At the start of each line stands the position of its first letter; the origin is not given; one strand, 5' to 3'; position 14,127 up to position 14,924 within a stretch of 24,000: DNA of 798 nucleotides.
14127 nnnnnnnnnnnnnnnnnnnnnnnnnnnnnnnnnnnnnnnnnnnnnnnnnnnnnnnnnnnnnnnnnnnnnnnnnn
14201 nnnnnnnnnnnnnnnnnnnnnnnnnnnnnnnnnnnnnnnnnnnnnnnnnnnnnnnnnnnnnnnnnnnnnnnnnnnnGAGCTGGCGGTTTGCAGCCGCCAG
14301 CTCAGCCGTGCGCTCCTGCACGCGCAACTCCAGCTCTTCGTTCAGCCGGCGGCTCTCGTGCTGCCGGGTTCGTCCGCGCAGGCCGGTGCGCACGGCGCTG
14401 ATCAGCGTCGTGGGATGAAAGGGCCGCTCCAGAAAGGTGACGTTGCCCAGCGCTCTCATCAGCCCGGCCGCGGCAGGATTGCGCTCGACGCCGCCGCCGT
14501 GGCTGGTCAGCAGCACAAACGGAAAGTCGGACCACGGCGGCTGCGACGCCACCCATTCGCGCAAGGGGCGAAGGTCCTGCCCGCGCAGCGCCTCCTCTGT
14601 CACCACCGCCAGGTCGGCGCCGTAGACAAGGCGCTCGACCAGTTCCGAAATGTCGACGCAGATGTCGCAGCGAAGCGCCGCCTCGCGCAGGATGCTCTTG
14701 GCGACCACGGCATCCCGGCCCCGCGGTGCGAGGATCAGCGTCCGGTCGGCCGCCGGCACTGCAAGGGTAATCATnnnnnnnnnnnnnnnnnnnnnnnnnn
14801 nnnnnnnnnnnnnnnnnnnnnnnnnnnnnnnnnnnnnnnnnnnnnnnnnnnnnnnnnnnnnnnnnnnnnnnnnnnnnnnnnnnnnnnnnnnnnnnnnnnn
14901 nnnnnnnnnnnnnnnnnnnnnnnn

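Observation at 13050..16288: KaiC-like ATPase with no KaiA/KaiB, translationally coupled to a pseudo-receiver hybrid histidine kinase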

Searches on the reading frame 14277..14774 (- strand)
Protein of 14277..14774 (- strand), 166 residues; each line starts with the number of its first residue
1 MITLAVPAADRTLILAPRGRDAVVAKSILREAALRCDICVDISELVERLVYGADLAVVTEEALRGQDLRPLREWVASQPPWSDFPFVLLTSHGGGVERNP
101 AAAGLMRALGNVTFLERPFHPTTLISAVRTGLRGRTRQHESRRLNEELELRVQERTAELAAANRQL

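Call 9: find_homologous_proteins(query=window:14277-14774:-)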
Query seq(166 aa) (166 aa): 546 proteins with E <= 0.001 among 2240 candidates; the best 120 are listed.
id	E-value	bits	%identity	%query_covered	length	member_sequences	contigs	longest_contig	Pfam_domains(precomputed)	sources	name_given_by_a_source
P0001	3.6e-71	256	77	95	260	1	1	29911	-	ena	-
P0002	3.6e-70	253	75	99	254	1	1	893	-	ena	-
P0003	5.0e-70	252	69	100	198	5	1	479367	-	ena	-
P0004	8.7e-70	252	69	100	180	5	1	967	-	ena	-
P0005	4.7e-69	249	73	96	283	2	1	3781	PF00512.32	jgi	-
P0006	8.9e-69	248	74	97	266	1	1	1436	-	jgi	-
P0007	1.0e-68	248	68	99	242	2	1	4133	-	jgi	-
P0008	1.7e-68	247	73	95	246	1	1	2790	PF00512.32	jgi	jgi:signal transduction histidine kinase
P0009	9.6e-68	245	74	96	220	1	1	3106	-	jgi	jgi:signal transduction histidine kinase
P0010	1.7e-67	244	73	94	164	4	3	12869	-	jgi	jgi:DNA-binding NtrC family response regulator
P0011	2.5e-67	244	73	95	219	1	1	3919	-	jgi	jgi:DNA-binding NtrC family response regulator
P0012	7.2e-66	239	68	99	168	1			-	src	-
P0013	9.7e-66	238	73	93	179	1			-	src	-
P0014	3.9e-65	236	67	96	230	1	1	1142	-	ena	-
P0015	5.4e-65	236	68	92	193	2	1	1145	-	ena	-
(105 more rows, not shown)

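Call 23: predict_structure(alignment_id=A1)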
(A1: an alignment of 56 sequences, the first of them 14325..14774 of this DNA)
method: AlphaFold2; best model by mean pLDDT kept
length: 150 residues; sequences in the alignment: 56
mean_pLDDT: 90.0   pTM: 0.85
mean pLDDT of the five models: 90.0, 89.3, 88.7, 88.4, 87.6
residues with pLDDT >= 90: 114; 70-90: 23; 50-70: 7; < 50: 6
segments of 3 or more residues with pLDDT < 50: 1-6
pLDDT, mean of each block of 10 residues (from residue 1): 52 95 97 97 97 95 92 94 94 75 87 93 98 93 91
secondary structure, 60 per line:
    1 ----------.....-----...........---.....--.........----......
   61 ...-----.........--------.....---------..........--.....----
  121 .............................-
elements in order: E11-15 H21-31 E35-39 H42-50 E55-59 H60-63 H69-77 E86-90 H100-109 E112-116 H121-149

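Call 29: fold_search(model_id=the predicted structure, library=pdb)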
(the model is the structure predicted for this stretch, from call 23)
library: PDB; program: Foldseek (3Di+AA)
matches with E <= 10: 1713; with E <= 0.001: 272
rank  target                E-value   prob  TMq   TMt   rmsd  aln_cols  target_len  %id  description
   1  6oec_F                4.2e-06  1.00  0.67  0.67   6.6       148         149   22  Yeast Spc42 Trimeric Coiled-Coil Amino Acids 181-211 fused to PDB: 3H5I (released 2019-04-24)
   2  3crn_B                5.0e-06  1.00  0.67  0.79   3.0       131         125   14  Crystal structure of response regulator receiver domain protein (CheY-like) from Methanospirillum hungatei JF-1 (released 2008-04-22)
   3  4uhj_A                5.0e-06  1.00  0.66  0.77   3.2       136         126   19  Crystal structure of the receiver domain of CpxR from E. coli (orthorhombic form) (released 2016-04-13)
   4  2vuh                  5.7e-06  1.00  0.75  0.83   3.0       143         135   18  Crystal structure of the D55E mutant of the HupR receiver domain (released 2008-11-11)
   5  2pkx_B                6.1e-06  1.00  0.64  0.78   3.0       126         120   17  E.coli response regulator PhoP receiver domain (released 2007-05-22)
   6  7lza                  6.5e-06  1.00  0.66  0.47   3.0       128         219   26  Activated form of VanR from S. coelicolor (released 2021-07-14)
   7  6oec_H                6.5e-06  1.00  0.66  0.66   8.4       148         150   21  Yeast Spc42 Trimeric Coiled-Coil Amino Acids 181-211 fused to PDB: 3H5I (released 2019-04-24)
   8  6rh1_C                7.0e-06  1.00  0.64  0.78   3.2       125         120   19  Revisiting pH-gated conformational switch. Complex HK853-RR468 D53A pH 7 (released 2020-02-19)
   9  6oec_I                7.0e-06  1.00  0.66  0.65   5.8       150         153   21  Yeast Spc42 Trimeric Coiled-Coil Amino Acids 181-211 fused to PDB: 3H5I (released 2019-04-24)
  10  3hv2_B                9.1e-06  1.00  0.67  0.79   3.2       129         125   15  Crystal structure of signal receiver domain OF HD domain-containing protein FROM Pseudomonas fluorescens Pf-5 (released 2009-06-23)
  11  6oec_J                9.1e-06  1.00  0.66  0.65   5.6       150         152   21  Yeast Spc42 Trimeric Coiled-Coil Amino Acids 181-211 fused to PDB: 3H5I (released 2019-04-24)
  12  2iyn_B                1.0e-05  1.00  0.66  0.77   3.4       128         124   20  The co-factor-induced pre-active conformation in PhoB (released 2006-08-30)
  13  6rh8_C                1.0e-05  1.00  0.64  0.77   3.3       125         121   19  Revisiting pH-gated conformational switch. Complex HK853 mutant H260A -RR468 mutant D53A pH 5.3 (released 2020-02-19)
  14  5xt2_A                1.2e-05  1.00  0.70  0.54   3.4       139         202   19  Crystal structures of full-length FixJ from B. japonicum crystallized in space group P212121 (released 2018-05-23)
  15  4l4u                  1.2e-05  1.00  0.72  0.31   3.0       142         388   14  Crystal structure of construct containing A. aeolicus NtrC1 receiver, central and DNA binding domains (released 2013-08-28)
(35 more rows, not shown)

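Call 34: search_dna_similar(query=window:14328-14774:-, collection=plasmids, mode=protein, max_rows=40, rows=spread, max_evalue=0.001)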
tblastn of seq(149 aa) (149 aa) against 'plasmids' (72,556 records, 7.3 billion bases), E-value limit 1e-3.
Records with a match: 232; places in all: 271; records where one place covers at least 80% of the query: 213.
Best place of each record, by identity: <60% 232.
By first word of the organism name: Sinorhizobium 60; Agrobacterium 48; Rhizobium 23; Sphingobium 18; Azospirillum 11; Paraburkholderia 11; Ensifer 9; Mesorhizobium 8; Neorhizobium 6; Sphingomonas 5; and 21 more.
By predicted mobility (MOB-suite, as given by PLSDB): conjugative 120; non-mobilizable 100; mobilizable 12.
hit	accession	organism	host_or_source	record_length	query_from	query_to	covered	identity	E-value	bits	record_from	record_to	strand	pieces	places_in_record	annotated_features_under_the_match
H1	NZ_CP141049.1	Microvirga lotononidis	-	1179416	1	146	98%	57.1%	6e-43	157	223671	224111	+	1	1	none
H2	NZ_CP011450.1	Sphingomonas sanxanigenens DSM 19645 = NX02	-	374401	9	148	94%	57.1%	1e-37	142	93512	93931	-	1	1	PAS domain-containing sensor histidine kinase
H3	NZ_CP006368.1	Aureimonas sp. AU20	-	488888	13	148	91%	55.9%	6e-37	140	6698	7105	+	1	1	PAS domain-containing sensor histidine kinase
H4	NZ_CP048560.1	Agrobacterium fabrum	walnut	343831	5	149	97%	52.1%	4e-34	132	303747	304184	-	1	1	response regulator | ATPase domain-containing protein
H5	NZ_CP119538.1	Agrobacterium fabrum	-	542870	5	149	97%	52.1%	4e-34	132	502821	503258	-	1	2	response regulator | ATPase domain-containing protein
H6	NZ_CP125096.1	Agrobacterium fabrum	Raspberry,cell culture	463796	5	149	97%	52.1%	5e-34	132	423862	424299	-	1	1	response regulator | ATPase domain-containing protein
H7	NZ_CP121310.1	Ensifer adhaerens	bacterial colony,soil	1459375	13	142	87%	56.9%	2e-41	152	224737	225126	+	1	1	none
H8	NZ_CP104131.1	Sinorhizobium sp. K101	Phaseolus vulgaris,cell ...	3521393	13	149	92%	53.3%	2e-34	133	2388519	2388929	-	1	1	none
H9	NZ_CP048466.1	Agrobacterium tumefaciens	walnut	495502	6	149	97%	50.3%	2e-39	147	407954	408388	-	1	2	hybrid sensor histidine kinase/response regulator | ATPase domain-containing protein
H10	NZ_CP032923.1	Agrobacterium tumefaciens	Euonymus sp.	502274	6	149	97%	50.3%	3e-39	147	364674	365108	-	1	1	hybrid sensor histidine kinase/response regulator | ATPase domain-containing protein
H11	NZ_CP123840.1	Agrobacterium tumefaciens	Yarrow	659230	6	149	97%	50.3%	4e-39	146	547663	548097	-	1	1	hybrid sensor histidine kinase/response regulator | ATPase domain-containing protein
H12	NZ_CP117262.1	Rhizobium tumorigenes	Rubus sp.,pure bacterial culture,Aerial ...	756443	13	146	90%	54.1%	2e-39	147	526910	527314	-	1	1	hybrid sensor histidine kinase/response regulator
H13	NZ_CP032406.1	Rhizobium rosettiformans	Isolation,ex cyanobacteria field sample ...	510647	13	149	92%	51.8%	3e-38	144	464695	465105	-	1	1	ATP-binding protein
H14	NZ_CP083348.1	Ensifer adhaerens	cell culture,soil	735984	13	142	87%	53.8%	8e-39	145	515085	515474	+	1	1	ATP-binding protein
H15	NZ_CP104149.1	Sinorhizobium medicae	Trigonella foenum-graecum,cell culture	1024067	6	149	97%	48.0%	3e-31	124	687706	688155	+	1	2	record has no annotation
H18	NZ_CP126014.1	Bradyrhizobium japonicum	Glycine max,soybean,root nodule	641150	13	141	87%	47.3%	3e-18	87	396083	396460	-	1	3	histidine kinase dimerization/phospho-acceptor domain-containing ...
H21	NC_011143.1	Phenylobacterium zucineum HLK1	-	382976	7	141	91%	40.7%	4e-18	86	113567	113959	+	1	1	PAS domain-containing sensor histidine kinase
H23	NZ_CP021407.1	Pacificitalea manganoxidans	cell culture,sediment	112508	14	149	91%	38.2%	5e-18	86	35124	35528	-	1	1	hybrid sensor histidine kinase/response regulator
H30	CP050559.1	Sinorhizobium meliloti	Melilotus officinalis,cell culture,root ...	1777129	10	149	94%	29.1%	2e-6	53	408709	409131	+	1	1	sensor histidine kinase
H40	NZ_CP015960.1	Paraburkholderia caribensis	Mimosa,single cell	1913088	57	148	62%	33.7%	6e-4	46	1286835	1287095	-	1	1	none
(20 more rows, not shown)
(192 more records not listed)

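Call 35: get_annotated_region(hit=H4, flank=6000)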
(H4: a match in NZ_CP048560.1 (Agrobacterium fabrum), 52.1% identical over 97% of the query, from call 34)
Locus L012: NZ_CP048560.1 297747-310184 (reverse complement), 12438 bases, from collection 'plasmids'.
description: Agrobacterium fabrum strain Kin001 plasmid pAt1, complete sequence
organism: Agrobacterium fabrum (NCBI taxid 1176649)
taxonomy: Bacteria; Pseudomonadota; Alphaproteobacteria; Hyphomicrobiales; Rhizobiaceae; Agrobacterium; Agrobacterium fabrum
host: -; source: walnut; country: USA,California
typing (MOB-suite, as given by PLSDB): non-mobilizable
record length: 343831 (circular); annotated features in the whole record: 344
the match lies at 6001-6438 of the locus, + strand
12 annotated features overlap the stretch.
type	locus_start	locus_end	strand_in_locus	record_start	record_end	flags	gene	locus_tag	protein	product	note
CDS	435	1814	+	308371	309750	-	-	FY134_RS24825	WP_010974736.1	hypothetical protein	-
CDS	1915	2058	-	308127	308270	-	-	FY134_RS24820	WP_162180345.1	hypothetical protein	-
CDS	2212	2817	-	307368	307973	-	-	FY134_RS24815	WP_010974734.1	J domain-containing protein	GO:0006457 - protein folding [Evidence IEA]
CDS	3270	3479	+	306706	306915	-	-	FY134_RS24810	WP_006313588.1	cold-shock protein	-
CDS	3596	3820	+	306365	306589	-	-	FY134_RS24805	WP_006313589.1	hypothetical protein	-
CDS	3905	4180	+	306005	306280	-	-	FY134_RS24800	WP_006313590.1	hypothetical protein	-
CDS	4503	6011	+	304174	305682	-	-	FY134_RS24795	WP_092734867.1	ATPase domain-containing protein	-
CDS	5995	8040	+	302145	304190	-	-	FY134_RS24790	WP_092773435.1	response regulator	GO:0000160 - phosphorelay signal transduction system [Evidence IEA]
CDS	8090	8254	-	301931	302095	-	-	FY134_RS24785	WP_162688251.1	hypothetical protein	-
CDS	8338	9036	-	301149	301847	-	gst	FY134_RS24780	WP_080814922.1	glutathione S-transferase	-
CDS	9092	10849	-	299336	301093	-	ggt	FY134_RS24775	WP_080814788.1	gamma-glutamyltransferase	GO:0006750 - glutathione biosynthetic process [Evidence IEA]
CDS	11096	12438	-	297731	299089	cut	-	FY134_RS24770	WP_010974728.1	HAMP domain-containing sensor histidine kinase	GO:0007165 - signal transduction [Evidence IEA]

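Call 36: get_annotated_region(hit=H30, flank=6000)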
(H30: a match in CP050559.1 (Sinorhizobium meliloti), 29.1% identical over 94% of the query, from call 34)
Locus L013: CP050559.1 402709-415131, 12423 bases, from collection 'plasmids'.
description: Sinorhizobium meliloti strain RCAM1115 plasmid p_1, complete sequence
organism: Sinorhizobium meliloti (NCBI taxid 382)
taxonomy: Bacteria; Pseudomonadota; Alphaproteobacteria; Hyphomicrobiales; Rhizobiaceae; Sinorhizobium; Sinorhizobium meliloti
host: -; source: Melilotus officinalis,cell culture,root nodule; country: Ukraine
typing (MOB-suite, as given by PLSDB): conjugative; relaxase MOBQ,MOBQ; mating-pair formation MPF_T
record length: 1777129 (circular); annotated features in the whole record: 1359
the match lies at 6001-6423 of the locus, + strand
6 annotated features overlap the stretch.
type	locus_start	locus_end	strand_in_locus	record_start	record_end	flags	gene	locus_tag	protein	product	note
CDS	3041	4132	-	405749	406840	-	-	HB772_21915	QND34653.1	branched-chain amino acid ABC transporter substrate-binding protein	-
CDS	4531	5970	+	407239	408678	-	-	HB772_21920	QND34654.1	AAA family ATPase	-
CDS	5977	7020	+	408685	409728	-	-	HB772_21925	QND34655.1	sensor histidine kinase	-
CDS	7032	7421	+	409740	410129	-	-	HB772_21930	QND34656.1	response regulator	-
CDS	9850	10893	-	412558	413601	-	-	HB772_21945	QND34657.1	sulfate/molybdate ABC transporter ATP-binding protein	-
CDS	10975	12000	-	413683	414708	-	-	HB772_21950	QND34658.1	sulfate ABC transporter substrate-binding protein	-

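Call 37: get_annotated_region(hit=H2, flank=6000)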
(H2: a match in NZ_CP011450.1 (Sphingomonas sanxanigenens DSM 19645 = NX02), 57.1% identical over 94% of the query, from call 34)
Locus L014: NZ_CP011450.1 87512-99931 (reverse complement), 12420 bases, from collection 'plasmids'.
description: Sphingomonas sanxanigenens DSM 19645 = NX02 plasmid pNXO2, complete sequence
organism: Sphingomonas sanxanigenens DSM 19645 = NX02 (NCBI taxid 1123269)
taxonomy: Bacteria; Pseudomonadota; Alphaproteobacteria; Sphingomonadales; Sphingomonadaceae; Sphingomonas; Sphingomonas sanxanigenens; Sphingomonas sanxanigenens DSM 19645 = NX02
host: -; source: -; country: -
typing (MOB-suite, as given by PLSDB): conjugative; relaxase MOBP; mating-pair formation MPF_F
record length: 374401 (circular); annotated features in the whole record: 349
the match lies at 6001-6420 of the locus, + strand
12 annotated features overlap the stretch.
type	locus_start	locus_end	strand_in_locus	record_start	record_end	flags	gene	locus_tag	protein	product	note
CDS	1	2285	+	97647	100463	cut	-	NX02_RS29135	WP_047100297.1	conjugal transfer protein TraG N-terminal domain-containing protein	-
CDS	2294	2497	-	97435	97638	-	-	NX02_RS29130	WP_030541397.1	hypothetical protein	-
CDS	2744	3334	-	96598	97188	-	-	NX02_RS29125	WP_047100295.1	hypothetical protein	-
CDS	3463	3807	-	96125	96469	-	-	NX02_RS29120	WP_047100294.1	type II toxin-antitoxin system RelE/ParE family toxin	GO:0030541 - plasmid partitioning [Evidence IEA]; GO:0051290 - protein heterotetramerization [Evidence IEA]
CDS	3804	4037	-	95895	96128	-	-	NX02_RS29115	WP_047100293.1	type II toxin-antitoxin system ParD family antitoxin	GO:0051983 - regulation of chromosome segregation [Evidence IEA]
CDS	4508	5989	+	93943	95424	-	-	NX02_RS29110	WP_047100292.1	ATPase domain-containing protein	-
CDS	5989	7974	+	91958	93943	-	-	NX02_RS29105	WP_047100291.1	PAS domain-containing sensor histidine kinase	-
CDS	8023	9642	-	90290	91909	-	groL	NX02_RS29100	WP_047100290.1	chaperonin GroEL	GO:0006457 - protein folding [Evidence IEA]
CDS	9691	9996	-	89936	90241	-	groES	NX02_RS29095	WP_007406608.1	co-chaperone GroES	GO:0006457 - protein folding [Evidence IEA]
CDS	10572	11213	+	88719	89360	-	-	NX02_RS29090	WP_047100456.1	Bax inhibitor-1/YccA family protein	-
CDS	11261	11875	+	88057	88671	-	-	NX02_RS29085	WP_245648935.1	DUF308 domain-containing protein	-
CDS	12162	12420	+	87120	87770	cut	-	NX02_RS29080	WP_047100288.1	YoaK family protein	-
